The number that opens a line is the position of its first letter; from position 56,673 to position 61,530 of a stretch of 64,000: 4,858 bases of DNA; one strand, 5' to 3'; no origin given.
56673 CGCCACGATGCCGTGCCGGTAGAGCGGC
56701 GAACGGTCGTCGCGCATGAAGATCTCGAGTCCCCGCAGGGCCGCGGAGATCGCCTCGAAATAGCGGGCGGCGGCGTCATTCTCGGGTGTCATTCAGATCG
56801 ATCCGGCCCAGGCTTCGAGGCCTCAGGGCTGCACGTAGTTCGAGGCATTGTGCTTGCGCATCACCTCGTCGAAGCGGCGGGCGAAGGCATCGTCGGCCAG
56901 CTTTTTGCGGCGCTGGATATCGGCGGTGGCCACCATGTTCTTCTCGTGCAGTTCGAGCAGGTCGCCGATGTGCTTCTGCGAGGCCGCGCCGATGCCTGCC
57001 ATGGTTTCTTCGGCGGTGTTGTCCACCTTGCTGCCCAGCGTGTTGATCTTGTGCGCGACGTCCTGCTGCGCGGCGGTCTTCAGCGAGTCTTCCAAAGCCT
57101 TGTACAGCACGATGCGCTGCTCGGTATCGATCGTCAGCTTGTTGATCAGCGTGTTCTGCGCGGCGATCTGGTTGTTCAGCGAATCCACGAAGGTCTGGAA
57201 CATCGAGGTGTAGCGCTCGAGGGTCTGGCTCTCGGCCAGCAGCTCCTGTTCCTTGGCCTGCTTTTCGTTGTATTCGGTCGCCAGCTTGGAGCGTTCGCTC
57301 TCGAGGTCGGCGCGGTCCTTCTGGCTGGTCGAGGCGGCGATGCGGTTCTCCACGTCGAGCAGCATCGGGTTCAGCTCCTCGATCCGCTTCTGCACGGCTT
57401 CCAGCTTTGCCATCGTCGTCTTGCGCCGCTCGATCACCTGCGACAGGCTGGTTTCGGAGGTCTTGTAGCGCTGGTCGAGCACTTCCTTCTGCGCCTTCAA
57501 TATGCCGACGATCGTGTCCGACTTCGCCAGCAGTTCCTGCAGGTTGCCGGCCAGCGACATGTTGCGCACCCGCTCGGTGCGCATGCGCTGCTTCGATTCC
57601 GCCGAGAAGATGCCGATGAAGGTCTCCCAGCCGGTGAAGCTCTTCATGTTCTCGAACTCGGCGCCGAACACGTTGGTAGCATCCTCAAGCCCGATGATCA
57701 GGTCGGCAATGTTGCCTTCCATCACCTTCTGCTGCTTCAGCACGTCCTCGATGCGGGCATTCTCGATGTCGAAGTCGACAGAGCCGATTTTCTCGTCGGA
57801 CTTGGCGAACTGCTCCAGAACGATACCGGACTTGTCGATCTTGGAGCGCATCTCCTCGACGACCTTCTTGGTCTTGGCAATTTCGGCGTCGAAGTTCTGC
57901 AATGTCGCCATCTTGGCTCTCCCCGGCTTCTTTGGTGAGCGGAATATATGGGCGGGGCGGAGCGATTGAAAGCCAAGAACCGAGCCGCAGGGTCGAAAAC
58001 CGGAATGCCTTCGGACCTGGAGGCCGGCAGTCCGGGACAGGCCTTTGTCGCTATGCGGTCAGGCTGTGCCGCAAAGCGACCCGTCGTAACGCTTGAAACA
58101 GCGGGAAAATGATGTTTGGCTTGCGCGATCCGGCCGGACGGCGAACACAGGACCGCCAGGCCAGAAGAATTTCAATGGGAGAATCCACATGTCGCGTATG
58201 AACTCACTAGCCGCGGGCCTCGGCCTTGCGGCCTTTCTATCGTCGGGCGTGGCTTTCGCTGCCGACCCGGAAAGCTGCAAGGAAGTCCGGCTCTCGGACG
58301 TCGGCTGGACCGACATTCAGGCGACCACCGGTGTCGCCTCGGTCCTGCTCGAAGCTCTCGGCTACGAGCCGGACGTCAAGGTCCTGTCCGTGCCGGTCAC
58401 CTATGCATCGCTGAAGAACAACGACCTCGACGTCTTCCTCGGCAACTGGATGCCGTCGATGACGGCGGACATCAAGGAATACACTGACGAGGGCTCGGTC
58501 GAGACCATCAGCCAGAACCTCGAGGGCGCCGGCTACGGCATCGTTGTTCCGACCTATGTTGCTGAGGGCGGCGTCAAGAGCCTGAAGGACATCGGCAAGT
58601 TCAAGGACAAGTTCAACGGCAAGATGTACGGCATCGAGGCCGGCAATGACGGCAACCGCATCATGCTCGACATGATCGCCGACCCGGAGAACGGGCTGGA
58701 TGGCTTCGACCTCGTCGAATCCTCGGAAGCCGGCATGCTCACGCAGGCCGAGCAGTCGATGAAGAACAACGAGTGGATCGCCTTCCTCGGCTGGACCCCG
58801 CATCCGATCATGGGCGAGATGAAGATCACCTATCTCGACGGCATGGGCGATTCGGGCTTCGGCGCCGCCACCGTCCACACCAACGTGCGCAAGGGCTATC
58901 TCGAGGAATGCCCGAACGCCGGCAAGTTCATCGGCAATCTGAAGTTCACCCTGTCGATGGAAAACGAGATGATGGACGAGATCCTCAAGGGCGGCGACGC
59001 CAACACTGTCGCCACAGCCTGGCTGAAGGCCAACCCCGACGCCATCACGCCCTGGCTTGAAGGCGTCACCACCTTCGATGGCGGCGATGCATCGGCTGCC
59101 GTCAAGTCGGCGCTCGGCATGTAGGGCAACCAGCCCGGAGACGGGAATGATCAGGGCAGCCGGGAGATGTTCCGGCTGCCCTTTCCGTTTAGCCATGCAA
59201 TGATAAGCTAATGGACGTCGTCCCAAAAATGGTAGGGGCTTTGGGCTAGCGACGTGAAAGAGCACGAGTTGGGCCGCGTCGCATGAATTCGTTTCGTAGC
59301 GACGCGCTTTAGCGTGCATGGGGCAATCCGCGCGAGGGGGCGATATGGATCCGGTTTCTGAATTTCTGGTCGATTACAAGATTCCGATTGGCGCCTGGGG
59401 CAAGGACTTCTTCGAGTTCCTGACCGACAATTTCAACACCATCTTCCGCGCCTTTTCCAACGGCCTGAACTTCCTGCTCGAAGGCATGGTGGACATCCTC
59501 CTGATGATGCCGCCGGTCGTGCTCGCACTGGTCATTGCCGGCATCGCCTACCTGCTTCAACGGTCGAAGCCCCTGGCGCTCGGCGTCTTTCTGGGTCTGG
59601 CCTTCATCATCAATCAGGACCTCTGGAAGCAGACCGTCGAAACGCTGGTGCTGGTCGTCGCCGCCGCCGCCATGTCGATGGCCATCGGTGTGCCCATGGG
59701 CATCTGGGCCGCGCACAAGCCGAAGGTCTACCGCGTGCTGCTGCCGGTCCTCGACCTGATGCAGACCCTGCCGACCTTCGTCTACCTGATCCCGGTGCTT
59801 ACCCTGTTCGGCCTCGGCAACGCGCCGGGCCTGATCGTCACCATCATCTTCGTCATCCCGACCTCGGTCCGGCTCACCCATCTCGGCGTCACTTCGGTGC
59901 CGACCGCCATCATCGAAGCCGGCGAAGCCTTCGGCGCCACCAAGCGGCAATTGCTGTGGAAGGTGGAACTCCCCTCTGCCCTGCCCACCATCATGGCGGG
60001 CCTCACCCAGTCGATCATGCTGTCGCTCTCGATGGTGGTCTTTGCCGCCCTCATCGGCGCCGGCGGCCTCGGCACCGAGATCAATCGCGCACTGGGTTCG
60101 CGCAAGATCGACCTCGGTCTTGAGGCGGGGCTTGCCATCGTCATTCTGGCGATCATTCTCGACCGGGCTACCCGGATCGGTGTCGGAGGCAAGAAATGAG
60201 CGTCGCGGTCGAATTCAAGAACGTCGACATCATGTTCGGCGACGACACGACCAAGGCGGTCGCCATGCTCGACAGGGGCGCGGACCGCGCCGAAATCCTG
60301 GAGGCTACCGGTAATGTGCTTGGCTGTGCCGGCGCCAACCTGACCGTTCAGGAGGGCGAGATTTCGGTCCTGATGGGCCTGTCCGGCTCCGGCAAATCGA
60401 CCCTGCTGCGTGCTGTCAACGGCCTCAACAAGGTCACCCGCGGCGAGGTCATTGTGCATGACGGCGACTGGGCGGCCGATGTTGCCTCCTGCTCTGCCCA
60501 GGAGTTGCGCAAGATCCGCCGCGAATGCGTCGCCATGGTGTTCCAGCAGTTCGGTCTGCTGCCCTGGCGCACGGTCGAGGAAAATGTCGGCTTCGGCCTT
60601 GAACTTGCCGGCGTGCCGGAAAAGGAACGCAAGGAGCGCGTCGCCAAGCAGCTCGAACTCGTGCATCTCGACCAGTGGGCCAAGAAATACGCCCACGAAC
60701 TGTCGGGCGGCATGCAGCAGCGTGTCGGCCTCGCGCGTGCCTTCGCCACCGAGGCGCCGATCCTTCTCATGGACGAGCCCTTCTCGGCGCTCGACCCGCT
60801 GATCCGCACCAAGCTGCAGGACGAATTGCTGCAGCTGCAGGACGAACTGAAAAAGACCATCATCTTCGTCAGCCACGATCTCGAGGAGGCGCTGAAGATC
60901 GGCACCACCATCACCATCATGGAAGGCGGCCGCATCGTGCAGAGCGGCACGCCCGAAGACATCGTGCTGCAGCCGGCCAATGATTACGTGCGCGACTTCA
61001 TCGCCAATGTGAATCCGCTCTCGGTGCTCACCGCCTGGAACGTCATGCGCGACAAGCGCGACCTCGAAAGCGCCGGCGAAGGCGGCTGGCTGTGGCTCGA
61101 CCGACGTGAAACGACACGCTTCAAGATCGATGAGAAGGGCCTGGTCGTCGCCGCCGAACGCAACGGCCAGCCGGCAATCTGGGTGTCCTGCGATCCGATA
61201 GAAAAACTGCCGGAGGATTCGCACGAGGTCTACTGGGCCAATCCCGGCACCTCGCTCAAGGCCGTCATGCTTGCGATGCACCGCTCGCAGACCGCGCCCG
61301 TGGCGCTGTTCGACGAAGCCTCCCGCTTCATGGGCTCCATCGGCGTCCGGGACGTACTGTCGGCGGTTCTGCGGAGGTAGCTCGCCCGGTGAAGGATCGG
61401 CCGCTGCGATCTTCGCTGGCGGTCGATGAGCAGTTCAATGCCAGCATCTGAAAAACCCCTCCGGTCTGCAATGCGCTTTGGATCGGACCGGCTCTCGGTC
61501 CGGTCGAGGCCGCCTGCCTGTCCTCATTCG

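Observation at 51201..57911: Uncharacterised five-gene operon: coiled-coil protein, orphan, classic AAA+ ATPase, orphan, membrane-anchored protein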

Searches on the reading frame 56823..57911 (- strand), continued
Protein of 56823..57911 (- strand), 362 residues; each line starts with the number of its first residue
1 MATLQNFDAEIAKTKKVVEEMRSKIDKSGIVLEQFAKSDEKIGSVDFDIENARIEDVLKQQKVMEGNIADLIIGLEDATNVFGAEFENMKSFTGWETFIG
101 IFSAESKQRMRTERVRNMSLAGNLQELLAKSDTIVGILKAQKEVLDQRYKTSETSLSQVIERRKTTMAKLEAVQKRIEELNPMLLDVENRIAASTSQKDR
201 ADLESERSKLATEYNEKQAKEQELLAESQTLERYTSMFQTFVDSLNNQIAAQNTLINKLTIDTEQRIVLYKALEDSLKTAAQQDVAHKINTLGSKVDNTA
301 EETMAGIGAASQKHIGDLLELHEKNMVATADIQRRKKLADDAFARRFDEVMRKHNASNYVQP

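Call 94: list_cluster_members(proteins=[L089:10001-11077:+, L126:10001-11074:+, L160:10001-11074:+, L167:10001-11074:+, L144:10001-11068:+, L137:10001-11077:+, L143:10001-11074:+, L158:10001-11077:+, L139:10001-11071:+, L121:10001-11074:+])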
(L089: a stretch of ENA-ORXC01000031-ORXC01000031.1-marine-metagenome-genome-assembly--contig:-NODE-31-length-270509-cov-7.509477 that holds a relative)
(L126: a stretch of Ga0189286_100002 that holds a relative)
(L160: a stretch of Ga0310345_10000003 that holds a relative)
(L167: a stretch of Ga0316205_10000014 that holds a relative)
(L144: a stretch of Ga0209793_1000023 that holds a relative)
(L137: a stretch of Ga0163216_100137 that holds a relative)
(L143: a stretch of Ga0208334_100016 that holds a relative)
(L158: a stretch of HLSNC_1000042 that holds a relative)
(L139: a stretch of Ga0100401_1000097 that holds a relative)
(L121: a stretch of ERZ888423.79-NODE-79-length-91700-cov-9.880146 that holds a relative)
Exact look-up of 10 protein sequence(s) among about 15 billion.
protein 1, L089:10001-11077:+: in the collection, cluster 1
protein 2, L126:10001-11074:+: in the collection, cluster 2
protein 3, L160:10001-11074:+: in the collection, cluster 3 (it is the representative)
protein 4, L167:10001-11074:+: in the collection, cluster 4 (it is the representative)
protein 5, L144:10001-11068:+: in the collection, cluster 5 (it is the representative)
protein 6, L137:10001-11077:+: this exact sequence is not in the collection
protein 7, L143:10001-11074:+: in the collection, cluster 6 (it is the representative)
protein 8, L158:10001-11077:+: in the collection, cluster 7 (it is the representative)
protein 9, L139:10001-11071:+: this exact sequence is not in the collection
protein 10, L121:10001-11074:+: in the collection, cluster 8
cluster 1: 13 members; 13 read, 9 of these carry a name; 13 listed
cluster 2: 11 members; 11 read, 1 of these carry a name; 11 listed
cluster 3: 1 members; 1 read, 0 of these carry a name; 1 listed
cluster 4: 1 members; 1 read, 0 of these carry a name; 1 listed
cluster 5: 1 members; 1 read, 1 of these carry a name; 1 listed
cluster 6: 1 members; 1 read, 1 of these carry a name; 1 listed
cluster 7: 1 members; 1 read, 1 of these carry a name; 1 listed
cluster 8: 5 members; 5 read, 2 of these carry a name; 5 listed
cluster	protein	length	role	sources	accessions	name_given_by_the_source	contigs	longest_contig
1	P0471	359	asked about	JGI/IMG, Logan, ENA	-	-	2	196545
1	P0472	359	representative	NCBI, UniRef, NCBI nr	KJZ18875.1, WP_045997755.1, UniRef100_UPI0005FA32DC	hypothetical protein [Loktanella sp. S4079] | hypothetical protein n=1 Tax=Loktanella sp. S4079 TaxID=579483 RepID=UPI0005FA32DC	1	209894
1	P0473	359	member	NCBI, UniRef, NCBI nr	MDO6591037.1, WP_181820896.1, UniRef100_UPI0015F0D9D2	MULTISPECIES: hypothetical protein [Rhodobacterales] | hypothetical protein n=1 Tax=Rhodobacterales TaxID=204455 RepID=UPI0015F0D9D2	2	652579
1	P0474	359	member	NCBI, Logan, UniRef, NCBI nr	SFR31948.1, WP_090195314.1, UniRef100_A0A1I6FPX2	hypothetical protein SAMN04488005_0215 [Yoonia tamlensis] | Uncharacterized protein n=1 Tax=Yoonia tamlensis TaxID=390270 RepID=A0A1I6FPX2_9RHOB | hypothetical protein [Yoonia tamlensis]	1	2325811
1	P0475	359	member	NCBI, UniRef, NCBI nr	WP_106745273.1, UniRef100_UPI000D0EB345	hypothetical protein [Yoonia maritima] | hypothetical protein n=1 Tax=Yoonia maritima TaxID=1435347 RepID=UPI000D0EB345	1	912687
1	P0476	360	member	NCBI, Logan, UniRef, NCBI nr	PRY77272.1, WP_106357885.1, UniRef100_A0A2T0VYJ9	hypothetical protein CLV80_106116 [Yoonia maritima] | Uncharacterized protein n=2 Tax=Yoonia maritima TaxID=1435347 RepID=A0A2T0VYJ9_9RHOB | hypothetical protein [Yoonia maritima]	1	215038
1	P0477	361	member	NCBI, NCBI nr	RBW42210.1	hypothetical protein DS901_15990 [Loktanella sp. D2R18]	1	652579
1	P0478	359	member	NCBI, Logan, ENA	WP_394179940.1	hypothetical protein [Yoonia maritima]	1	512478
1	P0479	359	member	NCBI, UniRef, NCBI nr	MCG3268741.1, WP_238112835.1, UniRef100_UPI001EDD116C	hypothetical protein [Yoonia sp. I 8.24] | hypothetical protein n=1 Tax=Yoonia sp. I 8.24 TaxID=1537229 RepID=UPI001EDD116C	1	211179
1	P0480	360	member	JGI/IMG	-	hypothetical protein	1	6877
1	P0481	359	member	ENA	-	-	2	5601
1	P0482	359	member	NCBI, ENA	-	-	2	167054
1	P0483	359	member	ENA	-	-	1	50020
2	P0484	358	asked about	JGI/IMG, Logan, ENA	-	-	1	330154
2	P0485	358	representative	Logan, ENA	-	-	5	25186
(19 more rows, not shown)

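Call 97: search_protein_families(library=pfam, proteins=[L168:18465-19217:+, L174:4659-5687:+, L174:11160-12083:+, L174:12160-12735:+, L168:15656-17107:+, L089:14566-14910:+], max_evalue=0.1)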
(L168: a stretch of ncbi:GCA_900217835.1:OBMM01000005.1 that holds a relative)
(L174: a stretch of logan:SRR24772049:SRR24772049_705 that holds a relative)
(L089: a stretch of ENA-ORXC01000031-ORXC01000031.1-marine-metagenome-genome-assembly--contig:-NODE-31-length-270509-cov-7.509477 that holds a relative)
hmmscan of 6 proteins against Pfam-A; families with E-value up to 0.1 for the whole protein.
L168:18465-19217:+ (250 aa): 0 families

L174:4659-5687:+ (342 aa): 0 families

L174:11160-12083:+ (307 aa): 0 families

L174:12160-12735:+ (191 aa): 0 families

L168:15656-17107:+ (483 aa): 8 families
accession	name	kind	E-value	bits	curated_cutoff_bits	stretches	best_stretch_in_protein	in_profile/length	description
PF00350.29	Dynamin_N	-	8.8e-17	62.1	27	1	67-226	1-161/168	Dynamin family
PF01926.29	MMR_HSR1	-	2.2e-07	31.4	21.9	1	67-216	2-102/113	50S ribosome-binding GTPase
PF00009.33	GTP_EFTU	-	0.00012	22.1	26.5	1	183-257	87-154/188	Elongation factor Tu GTP binding domain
PF25587.1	Rv2743c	-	0.0057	16.8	27.7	1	322-388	14-80/237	Rv2743c family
PF19993.5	DO-GTPase2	-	0.0093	16.1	27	0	147-254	75-193/226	Double-GTPase 2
PF25683.1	URGCP_GTPase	-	0.017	14.3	55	0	62-89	187-214/396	URGCP-like GTPase domain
PF20990.2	DUF2207_C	-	0.044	13.9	33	0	264-389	61-187/247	Predicted membrane protein (DUF2207) C-terminal domain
PF14898.11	DUF4491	-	0.087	13.6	27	0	354-395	35-75/92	Domain of unknown function (DUF4491)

L089:14566-14910:+ (114 aa): 0 families

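Call 98: find_encoding_contigs(protein=P0393, flank=10000, max_places=1)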
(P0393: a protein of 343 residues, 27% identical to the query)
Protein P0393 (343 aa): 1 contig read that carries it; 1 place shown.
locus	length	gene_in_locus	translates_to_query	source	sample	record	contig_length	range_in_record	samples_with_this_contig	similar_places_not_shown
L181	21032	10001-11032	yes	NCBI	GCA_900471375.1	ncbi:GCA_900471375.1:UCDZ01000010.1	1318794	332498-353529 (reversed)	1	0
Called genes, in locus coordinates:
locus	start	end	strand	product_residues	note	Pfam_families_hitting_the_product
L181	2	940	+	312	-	-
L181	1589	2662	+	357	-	PF00990:GGDEF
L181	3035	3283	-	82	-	-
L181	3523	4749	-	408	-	PF12323:HTH_OrfB_IS605, PF01385:OrfB_IS605, PF07282:Cas12f1-like_TNB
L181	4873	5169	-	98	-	-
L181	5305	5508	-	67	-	-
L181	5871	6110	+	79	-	-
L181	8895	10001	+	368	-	-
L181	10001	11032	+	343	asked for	-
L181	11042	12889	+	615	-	PF00004:AAA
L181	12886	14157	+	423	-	PF20343:DUF6638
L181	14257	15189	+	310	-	-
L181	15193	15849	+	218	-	-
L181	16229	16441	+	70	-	-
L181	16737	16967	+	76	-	-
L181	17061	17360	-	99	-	-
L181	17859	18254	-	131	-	-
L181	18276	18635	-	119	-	-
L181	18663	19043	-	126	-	-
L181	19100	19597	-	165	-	PF18907:DUF5662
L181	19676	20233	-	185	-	-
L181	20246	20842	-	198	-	-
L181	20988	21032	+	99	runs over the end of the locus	-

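Call 99: find_encoding_contigs(protein=P0197, flank=10000, max_places=1)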
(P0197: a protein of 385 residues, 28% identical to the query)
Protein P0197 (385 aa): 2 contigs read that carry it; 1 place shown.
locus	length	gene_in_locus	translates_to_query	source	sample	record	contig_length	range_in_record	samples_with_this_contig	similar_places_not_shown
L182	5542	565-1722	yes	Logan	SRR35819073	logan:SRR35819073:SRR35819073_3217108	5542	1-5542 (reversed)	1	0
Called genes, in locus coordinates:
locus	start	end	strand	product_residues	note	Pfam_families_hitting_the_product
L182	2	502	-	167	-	?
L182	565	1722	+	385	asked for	-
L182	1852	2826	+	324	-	-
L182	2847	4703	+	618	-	PF00004:AAA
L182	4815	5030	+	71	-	-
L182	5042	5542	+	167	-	?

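Call 100: find_encoding_contigs(protein=P0225, flank=10000, max_places=1)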
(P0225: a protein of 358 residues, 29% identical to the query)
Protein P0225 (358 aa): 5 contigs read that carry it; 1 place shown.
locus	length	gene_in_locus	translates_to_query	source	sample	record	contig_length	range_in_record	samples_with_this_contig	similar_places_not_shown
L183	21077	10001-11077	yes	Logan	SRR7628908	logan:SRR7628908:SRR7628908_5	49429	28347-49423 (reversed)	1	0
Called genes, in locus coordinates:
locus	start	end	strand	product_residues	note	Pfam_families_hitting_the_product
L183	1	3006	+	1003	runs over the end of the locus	?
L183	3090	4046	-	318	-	-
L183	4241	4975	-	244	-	-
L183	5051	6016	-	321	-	-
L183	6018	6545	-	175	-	-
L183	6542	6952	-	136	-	-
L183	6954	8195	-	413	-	PF00075:RNase_H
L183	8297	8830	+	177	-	-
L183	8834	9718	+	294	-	-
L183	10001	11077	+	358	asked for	-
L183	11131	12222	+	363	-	-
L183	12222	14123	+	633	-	PF00004:AAA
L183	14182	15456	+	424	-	PF20343:DUF6638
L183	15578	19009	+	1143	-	PF17757:UvrB_inter, PF21132:MFD_D3, PF02559:CarD_TRCF_RID, PF00270:DEAD, PF04851:ResIII, PF00271:Helicase_C, PF03461:TRCF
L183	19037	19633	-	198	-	-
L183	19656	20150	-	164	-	-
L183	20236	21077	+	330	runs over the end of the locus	-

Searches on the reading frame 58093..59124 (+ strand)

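Call 17: search_protein_families(library=pfam, proteins=[window:58093-59124:+], max_evalue=0.001)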
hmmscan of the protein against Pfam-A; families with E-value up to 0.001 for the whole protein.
window:58093-59124:+ (343 aa): 1 family
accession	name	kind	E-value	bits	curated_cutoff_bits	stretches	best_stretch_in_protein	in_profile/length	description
PF04069.17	OpuAC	-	6.3e-57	193.5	21.2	1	63-313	1-257/257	Substrate binding domain of ABC-type glycine betaine transport system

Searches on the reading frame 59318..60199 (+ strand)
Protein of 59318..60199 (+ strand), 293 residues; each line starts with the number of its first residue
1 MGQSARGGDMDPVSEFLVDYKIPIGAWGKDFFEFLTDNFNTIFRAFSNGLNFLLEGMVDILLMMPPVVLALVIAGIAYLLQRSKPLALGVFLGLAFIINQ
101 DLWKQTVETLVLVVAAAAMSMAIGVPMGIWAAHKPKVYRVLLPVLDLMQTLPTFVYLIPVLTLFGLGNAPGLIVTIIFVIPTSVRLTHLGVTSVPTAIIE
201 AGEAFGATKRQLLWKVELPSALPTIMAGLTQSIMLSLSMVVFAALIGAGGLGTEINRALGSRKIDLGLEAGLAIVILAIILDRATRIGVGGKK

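Call 17: search_protein_families(library=pfam, proteins=[window:59318-60199:+], max_evalue=0.001)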
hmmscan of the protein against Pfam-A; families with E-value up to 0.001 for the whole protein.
window:59318-60199:+ (293 aa): 1 family
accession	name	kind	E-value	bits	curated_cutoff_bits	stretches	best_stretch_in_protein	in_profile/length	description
PF00528.27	BPD_transp_1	-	1.8e-29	103.2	26.4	1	124-281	1-171/184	Binding-protein-dependent transport system inner membrane component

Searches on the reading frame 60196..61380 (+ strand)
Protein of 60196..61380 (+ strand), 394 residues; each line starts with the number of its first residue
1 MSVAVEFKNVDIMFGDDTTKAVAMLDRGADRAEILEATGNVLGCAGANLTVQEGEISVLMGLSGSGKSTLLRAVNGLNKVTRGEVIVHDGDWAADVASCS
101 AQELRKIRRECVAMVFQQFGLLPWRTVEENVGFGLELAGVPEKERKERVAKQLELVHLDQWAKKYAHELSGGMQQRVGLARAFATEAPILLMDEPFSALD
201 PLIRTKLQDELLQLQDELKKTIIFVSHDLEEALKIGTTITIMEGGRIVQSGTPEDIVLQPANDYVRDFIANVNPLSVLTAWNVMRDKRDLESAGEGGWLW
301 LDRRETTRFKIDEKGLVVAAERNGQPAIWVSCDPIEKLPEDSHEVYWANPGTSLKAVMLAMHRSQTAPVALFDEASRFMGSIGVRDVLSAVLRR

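Call 17: search_protein_families(library=pfam, proteins=[window:60196-61380:+], max_evalue=0.001)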
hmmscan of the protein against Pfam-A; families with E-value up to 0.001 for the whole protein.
window:60196-61380:+ (394 aa): 7 families
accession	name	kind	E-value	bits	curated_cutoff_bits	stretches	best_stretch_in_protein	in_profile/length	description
PF00005.33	ABC_tran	-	1.6e-32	113.4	25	1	46-196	3-136/137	ABC transporter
PF13304.12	AAA_21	-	1.7e-09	38.6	27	1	165-230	234-301/304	AAA domain, putative AbiEii toxin, Type IV TA system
PF02463.25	SMC_N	-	5.2e-06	26.5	40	1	55-228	25-198/220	RecF/RecN/SMC N terminal domain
PF09818.15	ABC_ATPase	-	1.4e-05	24.7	23.2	0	167-242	156-230/283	P-loop domain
PF03193.22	RsgA_GTPase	-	0.00047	20.5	30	0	53-85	105-137/174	RsgA GTPase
PF00571.33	CBS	-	0.00084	20.1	24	0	343-392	7-56/57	CBS domain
PF01637.24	ATPase_2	-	0.00095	19.5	33.2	0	53-77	19-43/225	ATPase domain predominantly from Archaea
